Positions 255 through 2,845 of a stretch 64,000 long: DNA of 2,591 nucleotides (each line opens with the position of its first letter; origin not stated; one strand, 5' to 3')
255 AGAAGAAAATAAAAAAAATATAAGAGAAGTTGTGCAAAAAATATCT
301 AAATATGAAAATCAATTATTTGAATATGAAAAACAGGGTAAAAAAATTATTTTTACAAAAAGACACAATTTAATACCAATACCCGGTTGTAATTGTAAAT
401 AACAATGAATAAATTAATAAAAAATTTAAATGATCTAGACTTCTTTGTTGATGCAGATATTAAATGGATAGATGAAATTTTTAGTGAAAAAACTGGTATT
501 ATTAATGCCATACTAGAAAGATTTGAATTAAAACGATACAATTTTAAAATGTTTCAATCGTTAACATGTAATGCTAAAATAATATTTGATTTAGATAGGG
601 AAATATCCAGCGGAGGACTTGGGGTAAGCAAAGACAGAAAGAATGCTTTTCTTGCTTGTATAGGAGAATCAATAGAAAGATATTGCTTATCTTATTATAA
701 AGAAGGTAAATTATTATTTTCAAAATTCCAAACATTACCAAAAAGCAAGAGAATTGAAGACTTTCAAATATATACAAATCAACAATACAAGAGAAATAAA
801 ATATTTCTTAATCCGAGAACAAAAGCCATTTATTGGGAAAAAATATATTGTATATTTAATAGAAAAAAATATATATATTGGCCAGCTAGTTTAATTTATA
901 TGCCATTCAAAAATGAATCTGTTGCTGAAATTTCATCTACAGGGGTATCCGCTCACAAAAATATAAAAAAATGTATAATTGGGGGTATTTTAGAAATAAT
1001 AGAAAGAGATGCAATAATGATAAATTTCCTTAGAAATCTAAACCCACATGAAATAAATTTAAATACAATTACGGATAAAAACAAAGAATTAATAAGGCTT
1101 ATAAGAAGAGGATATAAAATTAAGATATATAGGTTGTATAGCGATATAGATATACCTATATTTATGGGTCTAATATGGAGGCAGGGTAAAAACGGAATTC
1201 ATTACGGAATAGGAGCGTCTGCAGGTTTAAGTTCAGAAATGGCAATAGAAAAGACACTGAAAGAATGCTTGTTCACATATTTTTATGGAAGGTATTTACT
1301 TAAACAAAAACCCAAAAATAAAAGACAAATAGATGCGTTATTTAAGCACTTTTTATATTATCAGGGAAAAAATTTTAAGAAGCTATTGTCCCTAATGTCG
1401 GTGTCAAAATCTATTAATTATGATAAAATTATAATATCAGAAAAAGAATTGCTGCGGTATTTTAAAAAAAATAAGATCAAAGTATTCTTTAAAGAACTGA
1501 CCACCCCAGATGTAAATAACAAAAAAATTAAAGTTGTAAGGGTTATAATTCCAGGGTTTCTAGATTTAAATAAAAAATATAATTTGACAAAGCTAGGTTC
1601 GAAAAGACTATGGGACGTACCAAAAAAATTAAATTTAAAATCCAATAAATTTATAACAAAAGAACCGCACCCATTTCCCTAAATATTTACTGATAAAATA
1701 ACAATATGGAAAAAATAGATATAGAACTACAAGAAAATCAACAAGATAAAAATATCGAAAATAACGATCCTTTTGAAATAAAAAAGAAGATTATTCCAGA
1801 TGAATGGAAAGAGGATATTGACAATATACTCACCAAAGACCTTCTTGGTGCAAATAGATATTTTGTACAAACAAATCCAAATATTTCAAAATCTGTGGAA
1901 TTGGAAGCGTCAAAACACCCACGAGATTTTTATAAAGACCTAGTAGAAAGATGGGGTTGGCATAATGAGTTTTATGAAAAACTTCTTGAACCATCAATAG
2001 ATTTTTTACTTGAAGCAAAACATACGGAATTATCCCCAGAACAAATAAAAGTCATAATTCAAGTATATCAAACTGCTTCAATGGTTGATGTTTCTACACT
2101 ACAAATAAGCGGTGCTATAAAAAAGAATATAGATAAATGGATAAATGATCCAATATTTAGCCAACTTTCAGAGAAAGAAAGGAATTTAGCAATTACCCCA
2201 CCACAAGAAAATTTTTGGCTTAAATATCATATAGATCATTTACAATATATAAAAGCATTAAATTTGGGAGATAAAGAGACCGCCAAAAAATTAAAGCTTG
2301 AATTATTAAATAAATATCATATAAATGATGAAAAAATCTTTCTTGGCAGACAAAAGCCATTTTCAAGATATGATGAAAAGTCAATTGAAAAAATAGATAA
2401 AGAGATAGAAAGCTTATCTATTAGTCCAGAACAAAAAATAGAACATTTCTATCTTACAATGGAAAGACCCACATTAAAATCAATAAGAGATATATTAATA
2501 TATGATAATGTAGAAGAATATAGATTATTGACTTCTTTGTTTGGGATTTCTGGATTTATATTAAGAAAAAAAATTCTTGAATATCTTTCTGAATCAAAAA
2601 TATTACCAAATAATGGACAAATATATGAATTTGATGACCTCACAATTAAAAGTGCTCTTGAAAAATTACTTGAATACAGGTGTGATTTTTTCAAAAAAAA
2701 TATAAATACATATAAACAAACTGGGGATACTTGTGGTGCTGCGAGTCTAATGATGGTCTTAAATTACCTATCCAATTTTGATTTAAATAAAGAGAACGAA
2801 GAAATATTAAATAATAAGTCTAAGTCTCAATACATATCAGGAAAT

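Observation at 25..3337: Unannotated RiPP-like operon: Cys-terminated small ORF, YcaO cyclodehydratase with PxPxP tail, and a protein with a C39-like peptidase domain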

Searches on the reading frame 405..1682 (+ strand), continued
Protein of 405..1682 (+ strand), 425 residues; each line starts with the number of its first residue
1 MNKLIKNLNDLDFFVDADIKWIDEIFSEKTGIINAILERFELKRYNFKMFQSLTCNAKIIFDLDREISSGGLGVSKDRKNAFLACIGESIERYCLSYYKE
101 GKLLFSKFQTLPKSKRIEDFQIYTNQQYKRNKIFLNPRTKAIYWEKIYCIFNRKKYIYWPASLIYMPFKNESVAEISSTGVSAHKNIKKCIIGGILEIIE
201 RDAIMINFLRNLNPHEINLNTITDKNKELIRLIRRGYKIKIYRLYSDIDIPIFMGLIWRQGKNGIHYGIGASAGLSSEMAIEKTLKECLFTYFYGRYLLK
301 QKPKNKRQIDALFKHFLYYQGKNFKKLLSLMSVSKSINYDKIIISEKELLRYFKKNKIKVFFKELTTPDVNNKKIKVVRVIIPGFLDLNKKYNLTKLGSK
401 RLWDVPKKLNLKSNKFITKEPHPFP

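Call 31: search_solved_structures(query=A3, max_evalue=0.001)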
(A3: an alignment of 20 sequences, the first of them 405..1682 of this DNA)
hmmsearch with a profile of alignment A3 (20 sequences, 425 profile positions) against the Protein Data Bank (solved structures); distinct sequences matched with E-value up to 0.001: 6.
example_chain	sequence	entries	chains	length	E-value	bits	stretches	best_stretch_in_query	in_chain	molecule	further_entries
7u58_A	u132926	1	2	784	1.6e-23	86.5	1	20-411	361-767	MusD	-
4bs9_A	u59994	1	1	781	4.8e-20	75.1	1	61-423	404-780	TRUD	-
4v1t_A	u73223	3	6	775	7.2e-20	74.5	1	21-423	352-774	LYND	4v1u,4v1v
6pe3_A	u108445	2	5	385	3.1e-11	46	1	141-385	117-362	Uncharacterized protein MJ1094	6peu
6gos_D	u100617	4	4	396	1.3e-06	30.8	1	180-390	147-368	Microcin B17-processing protein McbD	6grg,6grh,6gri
6ci7_A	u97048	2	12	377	1.9e-05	27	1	145-231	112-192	YcaO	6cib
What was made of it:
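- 405..1682 (+): YcaO cyclodehydratase (425 aa) of the azoline-forming type. ATP/Mg-binding motifs are GESIERY and EIIERDA. The invariant C-terminal PHPFP is at nt 1665-1679. PDB profile hits MusD 1.6e-23, TruD, LynD (call 31).
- On TfuA-associated thioamide-forming YcaO / E. coli-type YcaO: The archaeal YcaO MJ1094 scores 3e-11 against 1.6e-23 for MusD (call 31).
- Closest known: Cyanobactin heterocyclases. Same: They are the best solved relatives of the YcaO domain (1.6e-23 to 7e-20, call 31).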

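Call 33: search_protein_families(library=pfam, proteins=[L004:9300-10169:+, L002:9308-9970:+, L006:5514-5642:+, L004:10974-11666:+], max_evalue=0.1)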
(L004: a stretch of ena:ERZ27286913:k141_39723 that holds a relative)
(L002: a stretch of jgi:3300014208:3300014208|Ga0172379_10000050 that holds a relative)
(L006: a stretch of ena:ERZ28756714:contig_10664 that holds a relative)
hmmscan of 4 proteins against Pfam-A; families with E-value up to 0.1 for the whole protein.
L004:9300-10169:+ (289 aa): 0 families

L002:9308-9970:+ (220 aa): 6 families
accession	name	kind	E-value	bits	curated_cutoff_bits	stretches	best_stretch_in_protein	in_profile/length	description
PF12146.15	Hydrolase_4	-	2.3e-08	34.1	27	1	70-129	53-116/239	Serine aminopeptidase, S33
PF00326.27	Peptidase_S9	-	1.7e-05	24.9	22.6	1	157-219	142-206/213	Prolyl oligopeptidase family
PF00561.26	Abhydrolase_1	-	0.00012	22.3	25.8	1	156-201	194-239/245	alpha/beta hydrolase fold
PF20434.5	BD-FAE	-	0.0064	16.5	26.8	1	155-187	183-215/215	BD-FAE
PF02230.22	Abhydrolase_2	-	0.073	13.3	23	0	154-203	149-202/217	Phospholipase/Carboxylesterase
PF01738.24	DLH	-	0.092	12.7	21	0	65-192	67-174/217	Dienelactone hydrolase family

L006:5514-5642:+ (42 aa): 1 family
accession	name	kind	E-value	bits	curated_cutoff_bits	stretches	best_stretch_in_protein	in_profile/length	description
PF11031.13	Phage_holin_T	-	0.038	13.8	22.2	1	18-37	174-193/233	Bacteriophage T holin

L004:10974-11666:+ (230 aa): 0 families

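Call 35: find_encoding_contigs(protein=P0002, flank=8000, max_places=2)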
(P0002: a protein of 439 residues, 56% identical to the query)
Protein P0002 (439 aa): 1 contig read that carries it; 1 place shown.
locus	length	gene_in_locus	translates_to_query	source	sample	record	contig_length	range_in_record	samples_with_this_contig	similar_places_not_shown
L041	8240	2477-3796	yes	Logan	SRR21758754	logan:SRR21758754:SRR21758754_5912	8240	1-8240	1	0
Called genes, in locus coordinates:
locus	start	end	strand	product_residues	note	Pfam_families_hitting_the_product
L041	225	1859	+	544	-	PF11814:DUF3335 (weak), PF13529:Peptidase_C39_2 (weak)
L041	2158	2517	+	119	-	-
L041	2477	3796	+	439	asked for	PF02624:YcaO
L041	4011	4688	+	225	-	PF00765:Autoind_synth, PF13444:Acetyltransf_5, PF21926:FeeM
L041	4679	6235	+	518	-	PF16927:HisKA_7TM, PF02518:HATPase_c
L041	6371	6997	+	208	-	-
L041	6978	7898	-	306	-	-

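Call 36: find_encoding_contigs(protein=P0006, flank=8000, max_places=2)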
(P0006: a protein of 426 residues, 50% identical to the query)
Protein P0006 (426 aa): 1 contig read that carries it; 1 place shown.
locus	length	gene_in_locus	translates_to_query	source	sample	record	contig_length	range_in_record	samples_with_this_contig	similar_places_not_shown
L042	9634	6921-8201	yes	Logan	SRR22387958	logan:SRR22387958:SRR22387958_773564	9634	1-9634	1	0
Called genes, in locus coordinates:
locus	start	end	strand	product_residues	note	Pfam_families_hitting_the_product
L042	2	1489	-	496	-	?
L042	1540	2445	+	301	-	PF00491:Arginase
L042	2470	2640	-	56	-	-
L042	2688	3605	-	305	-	PF09924:LPG_synthase_C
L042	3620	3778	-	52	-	-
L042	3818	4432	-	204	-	-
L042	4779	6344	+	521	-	-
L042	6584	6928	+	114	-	-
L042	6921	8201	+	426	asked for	PF02624:YcaO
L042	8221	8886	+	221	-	PF12146:Hydrolase_4 (faint)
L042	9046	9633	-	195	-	?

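Call 37: find_encoding_contigs(protein=P0103, flank=8000, max_places=2)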
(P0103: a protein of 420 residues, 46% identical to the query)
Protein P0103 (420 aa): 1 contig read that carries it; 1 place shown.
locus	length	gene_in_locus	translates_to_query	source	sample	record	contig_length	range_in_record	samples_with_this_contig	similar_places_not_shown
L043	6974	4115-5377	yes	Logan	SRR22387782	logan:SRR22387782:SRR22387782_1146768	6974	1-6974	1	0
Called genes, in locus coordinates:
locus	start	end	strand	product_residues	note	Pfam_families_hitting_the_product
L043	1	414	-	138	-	?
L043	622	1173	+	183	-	PF03575:Peptidase_S51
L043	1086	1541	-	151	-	PF00293:NUDIX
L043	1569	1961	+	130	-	PF03819:MazG (weak)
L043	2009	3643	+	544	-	PF13529:Peptidase_C39_2 (faint)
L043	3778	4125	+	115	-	-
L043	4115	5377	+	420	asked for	PF02624:YcaO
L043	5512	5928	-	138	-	-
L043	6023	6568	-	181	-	-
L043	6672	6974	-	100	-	?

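Call 66: list_cluster_members(proteins=[P0001, P0122, P0123])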
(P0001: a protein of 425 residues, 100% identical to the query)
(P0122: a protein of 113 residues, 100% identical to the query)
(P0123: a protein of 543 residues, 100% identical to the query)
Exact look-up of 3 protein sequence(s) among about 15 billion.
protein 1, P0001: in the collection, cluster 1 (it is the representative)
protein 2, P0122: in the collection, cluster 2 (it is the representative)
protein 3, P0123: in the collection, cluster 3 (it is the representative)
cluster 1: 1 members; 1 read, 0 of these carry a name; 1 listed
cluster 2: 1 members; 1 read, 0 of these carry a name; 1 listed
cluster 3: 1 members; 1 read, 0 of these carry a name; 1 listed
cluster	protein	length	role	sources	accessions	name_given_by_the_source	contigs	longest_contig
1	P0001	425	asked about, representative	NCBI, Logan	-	-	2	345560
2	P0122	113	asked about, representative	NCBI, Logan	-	-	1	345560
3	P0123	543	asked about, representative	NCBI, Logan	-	-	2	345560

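Call 74: search_solved_structures(query=A9, max_evalue=1)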
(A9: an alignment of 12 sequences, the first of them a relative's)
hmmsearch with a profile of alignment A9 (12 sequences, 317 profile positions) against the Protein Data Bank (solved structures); distinct sequences matched with E-value up to 1: 0.

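Call 75: search_protein_families(library=pfam, alignment_id=A9, max_evalue=0.1)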
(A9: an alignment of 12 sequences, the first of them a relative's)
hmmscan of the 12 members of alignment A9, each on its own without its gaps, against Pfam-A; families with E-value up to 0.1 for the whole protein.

A. member 1, L004:9300-10169:+ (289 aa): 0 families

B. families by the number of members that match (of 12 scanned): 6 families
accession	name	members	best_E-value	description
PF14907.12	NTP_transf_5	5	0.0015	Uncharacterised nucleotidyltransferase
PF18160.6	SLATT_5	1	0.013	SMODS and SLOG-associating 2TM effector domain family 5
PF15568.11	Imm39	1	0.014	Immunity protein 39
PF23577.1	LysM_RLK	1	0.021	LysM domain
PF10706.15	Aminoglyc_resit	1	0.041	Aminoglycoside-2''-adenylyltransferase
PF06720.17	Phi-29_GP16_7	1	0.079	Bacteriophage phi-29 early protein GP16.7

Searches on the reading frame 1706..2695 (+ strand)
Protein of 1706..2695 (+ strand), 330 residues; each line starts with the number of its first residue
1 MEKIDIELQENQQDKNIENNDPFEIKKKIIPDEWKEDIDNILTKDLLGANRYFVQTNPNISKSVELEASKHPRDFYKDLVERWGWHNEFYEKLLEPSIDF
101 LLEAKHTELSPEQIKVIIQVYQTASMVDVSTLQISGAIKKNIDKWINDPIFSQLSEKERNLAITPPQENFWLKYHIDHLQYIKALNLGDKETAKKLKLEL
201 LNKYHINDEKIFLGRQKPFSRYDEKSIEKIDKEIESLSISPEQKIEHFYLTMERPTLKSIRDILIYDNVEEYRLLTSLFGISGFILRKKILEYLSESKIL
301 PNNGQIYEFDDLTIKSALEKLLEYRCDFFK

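Call 69: search_solved_structures(query=A8, max_evalue=10)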
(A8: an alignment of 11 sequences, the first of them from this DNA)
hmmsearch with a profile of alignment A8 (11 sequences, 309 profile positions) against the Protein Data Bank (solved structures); distinct sequences matched with E-value up to 10: 1.
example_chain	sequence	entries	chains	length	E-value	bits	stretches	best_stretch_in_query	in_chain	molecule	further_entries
2yrv_A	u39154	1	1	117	1.4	11.3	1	4-23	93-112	AT-rich interactive domain-containing protein 4A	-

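Call 70: search_protein_families(library=pfam, alignment_id=A8, max_evalue=1)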
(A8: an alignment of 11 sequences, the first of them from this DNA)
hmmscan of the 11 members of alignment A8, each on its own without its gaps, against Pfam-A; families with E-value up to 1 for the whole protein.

A. member 1, seq(330 aa): 1 family
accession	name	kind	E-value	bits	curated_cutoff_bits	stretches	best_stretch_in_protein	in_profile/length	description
PF10543.14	ORF6N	-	0.11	13.2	27.8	1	118-160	12-53/86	ORF6N domain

B. families by the number of members that match (of 11 scanned): 13 families
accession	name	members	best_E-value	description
PF16505.10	Emaravirus_P4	1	0.01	P4 movement protein of Emaravirus, and the 30K superfamily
PF13720.11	Acetyltransf_11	1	0.01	Udp N-acetylglucosamine O-acyltransferase; Domain 2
PF24406.1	nSTAND_NTPase4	1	0.014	Novel STAND NTPase 4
PF13107.11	DUF3964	1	0.072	Protein of unknown function (DUF3964)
PF24355.1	DUF7514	1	0.098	Domain of unknown function (DUF7514)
PF10543.14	ORF6N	1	0.11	ORF6N domain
PF09107.17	SelB-wing_3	1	0.11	Elongation factor SelB, winged helix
PF12689.13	Acid_PPase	1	0.14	Acid Phosphatase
PF06632.17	XRCC4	1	0.14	XRCC4 N-terminal domain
PF03477.21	ATP-cone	1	0.16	ATP cone domain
PF22170.1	AnkX_ins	1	0.2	Phosphocholine transferase AnkX insertion domain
PF08478.15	POTRA_1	1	0.28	POTRA domain, FtsQ-type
PF08448.16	PAS_4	1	0.28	PAS fold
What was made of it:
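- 1706..2695 (+): N-terminal all-helical domain (about residues 1-330) of the 543-aa protein. It is an orphan fold with invariant His86, His178, His205, Asp208, Glu253, Asp267, Asn268, Glu271 and Arg287. Its role is unknown; leader binding and tailoring catalysis are both possible. No PDB or Pfam sequence match (calls 69, 70).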
